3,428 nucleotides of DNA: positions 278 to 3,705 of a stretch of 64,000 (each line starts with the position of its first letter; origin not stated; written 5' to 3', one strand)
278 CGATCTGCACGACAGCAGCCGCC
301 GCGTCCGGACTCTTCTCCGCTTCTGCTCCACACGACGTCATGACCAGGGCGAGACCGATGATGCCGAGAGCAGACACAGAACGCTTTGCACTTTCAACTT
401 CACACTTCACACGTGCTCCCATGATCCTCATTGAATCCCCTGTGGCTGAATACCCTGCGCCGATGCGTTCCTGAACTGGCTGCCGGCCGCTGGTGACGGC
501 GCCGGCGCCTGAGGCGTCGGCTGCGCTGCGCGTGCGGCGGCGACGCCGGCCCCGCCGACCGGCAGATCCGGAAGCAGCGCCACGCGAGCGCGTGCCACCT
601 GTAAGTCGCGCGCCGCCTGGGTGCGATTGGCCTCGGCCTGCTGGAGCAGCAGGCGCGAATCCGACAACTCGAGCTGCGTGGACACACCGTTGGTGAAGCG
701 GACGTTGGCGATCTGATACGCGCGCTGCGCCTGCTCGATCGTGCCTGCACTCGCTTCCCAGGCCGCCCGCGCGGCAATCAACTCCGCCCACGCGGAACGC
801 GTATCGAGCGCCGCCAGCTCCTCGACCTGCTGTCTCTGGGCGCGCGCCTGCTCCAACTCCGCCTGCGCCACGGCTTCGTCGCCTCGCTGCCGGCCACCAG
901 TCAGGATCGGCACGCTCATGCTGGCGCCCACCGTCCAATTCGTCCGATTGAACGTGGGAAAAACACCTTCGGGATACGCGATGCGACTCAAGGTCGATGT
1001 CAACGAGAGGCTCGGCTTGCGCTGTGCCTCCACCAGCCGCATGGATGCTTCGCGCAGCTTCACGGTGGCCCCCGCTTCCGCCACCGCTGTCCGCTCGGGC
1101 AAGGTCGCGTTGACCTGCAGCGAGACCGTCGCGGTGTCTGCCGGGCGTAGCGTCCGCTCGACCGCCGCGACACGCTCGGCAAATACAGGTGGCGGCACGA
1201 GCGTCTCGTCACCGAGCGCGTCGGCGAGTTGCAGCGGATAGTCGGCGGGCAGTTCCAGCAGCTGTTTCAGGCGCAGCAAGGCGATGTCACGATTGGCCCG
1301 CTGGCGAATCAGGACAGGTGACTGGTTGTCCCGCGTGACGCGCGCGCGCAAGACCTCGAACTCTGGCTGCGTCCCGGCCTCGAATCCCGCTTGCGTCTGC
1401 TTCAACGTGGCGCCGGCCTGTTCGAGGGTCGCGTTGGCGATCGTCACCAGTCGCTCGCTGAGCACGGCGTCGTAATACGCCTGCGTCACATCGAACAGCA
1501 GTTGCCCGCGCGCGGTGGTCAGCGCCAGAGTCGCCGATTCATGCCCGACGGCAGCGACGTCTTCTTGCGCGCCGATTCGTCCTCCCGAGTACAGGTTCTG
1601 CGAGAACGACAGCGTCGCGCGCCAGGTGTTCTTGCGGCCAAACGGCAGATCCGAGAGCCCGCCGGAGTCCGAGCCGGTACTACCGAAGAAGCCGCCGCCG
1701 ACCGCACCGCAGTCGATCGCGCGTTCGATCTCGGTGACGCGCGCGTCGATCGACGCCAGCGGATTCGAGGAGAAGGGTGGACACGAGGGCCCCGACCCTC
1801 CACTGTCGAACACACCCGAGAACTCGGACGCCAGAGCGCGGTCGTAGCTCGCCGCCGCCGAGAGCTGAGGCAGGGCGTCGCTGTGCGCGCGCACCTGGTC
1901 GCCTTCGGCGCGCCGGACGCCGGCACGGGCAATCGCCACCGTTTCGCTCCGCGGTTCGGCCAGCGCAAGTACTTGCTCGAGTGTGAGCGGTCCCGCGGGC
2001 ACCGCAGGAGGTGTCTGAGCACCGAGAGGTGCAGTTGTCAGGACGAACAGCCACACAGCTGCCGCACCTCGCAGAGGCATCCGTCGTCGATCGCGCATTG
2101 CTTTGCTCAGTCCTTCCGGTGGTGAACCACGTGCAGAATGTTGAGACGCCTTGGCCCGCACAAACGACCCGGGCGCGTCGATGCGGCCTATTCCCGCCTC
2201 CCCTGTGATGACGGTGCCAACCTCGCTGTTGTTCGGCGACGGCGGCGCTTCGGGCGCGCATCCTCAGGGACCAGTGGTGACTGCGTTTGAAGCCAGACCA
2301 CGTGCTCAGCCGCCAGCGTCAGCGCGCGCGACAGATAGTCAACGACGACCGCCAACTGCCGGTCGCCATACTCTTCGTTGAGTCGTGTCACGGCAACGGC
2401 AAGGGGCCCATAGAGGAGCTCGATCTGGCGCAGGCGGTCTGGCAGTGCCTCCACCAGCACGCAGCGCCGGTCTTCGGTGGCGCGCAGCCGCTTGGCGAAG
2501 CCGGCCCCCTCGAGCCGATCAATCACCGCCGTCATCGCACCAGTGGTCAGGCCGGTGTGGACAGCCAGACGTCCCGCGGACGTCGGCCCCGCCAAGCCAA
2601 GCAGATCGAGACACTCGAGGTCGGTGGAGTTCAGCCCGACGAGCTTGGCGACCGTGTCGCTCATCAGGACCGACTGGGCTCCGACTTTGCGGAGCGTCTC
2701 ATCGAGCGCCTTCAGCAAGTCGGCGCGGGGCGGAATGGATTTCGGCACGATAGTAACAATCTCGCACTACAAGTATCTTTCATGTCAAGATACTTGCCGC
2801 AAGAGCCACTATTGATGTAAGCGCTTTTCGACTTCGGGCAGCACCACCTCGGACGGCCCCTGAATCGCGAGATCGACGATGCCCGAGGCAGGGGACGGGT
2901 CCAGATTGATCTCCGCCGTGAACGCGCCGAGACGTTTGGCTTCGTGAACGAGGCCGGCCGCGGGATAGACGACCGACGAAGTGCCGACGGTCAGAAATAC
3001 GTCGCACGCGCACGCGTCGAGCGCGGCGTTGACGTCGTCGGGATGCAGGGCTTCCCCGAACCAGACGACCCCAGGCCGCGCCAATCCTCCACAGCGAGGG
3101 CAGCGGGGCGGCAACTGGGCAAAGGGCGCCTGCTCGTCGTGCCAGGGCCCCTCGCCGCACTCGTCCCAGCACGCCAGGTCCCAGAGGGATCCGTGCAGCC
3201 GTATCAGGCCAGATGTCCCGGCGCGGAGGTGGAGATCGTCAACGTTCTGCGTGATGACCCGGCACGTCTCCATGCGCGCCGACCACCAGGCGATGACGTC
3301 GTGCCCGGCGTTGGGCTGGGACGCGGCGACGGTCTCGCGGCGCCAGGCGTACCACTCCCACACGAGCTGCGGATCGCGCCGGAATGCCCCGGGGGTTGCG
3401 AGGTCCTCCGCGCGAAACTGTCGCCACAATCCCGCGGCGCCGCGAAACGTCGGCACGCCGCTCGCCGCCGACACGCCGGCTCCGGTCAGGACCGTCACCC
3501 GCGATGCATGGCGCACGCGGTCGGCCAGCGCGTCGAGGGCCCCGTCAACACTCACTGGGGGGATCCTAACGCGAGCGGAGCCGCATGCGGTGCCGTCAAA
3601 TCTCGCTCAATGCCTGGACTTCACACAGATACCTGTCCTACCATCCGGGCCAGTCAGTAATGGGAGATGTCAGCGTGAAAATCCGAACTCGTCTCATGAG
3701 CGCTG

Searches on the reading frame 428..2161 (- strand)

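Call 62: search_protein_families(library=pfam, proteins=[window:428-2161:-], max_evalue=0.0001)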
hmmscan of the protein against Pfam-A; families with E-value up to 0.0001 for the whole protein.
window:428-2161:- (577 aa): 1 family
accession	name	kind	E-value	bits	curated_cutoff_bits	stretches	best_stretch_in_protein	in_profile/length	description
PF02321.23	OEP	-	3.4e-50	170.9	22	2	356-528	11-183/187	Outer membrane efflux protein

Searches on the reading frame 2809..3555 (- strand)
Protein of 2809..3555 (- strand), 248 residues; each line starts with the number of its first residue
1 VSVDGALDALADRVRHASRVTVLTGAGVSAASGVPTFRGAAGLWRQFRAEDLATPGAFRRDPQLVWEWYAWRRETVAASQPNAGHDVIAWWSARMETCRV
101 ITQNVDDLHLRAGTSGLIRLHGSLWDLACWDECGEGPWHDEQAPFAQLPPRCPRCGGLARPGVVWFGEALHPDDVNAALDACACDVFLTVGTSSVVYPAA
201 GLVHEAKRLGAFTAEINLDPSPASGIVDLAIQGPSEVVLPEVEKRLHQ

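Call 62: search_protein_families(library=pfam, proteins=[window:2809-3555:-], max_evalue=0.0001)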
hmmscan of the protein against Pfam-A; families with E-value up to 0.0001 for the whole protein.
window:2809-3555:- (248 aa): 1 family
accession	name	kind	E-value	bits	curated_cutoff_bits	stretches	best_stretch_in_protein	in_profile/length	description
PF02146.23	SIR2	-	5.3e-47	160.5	24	1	25-198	1-180/180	Sir2 family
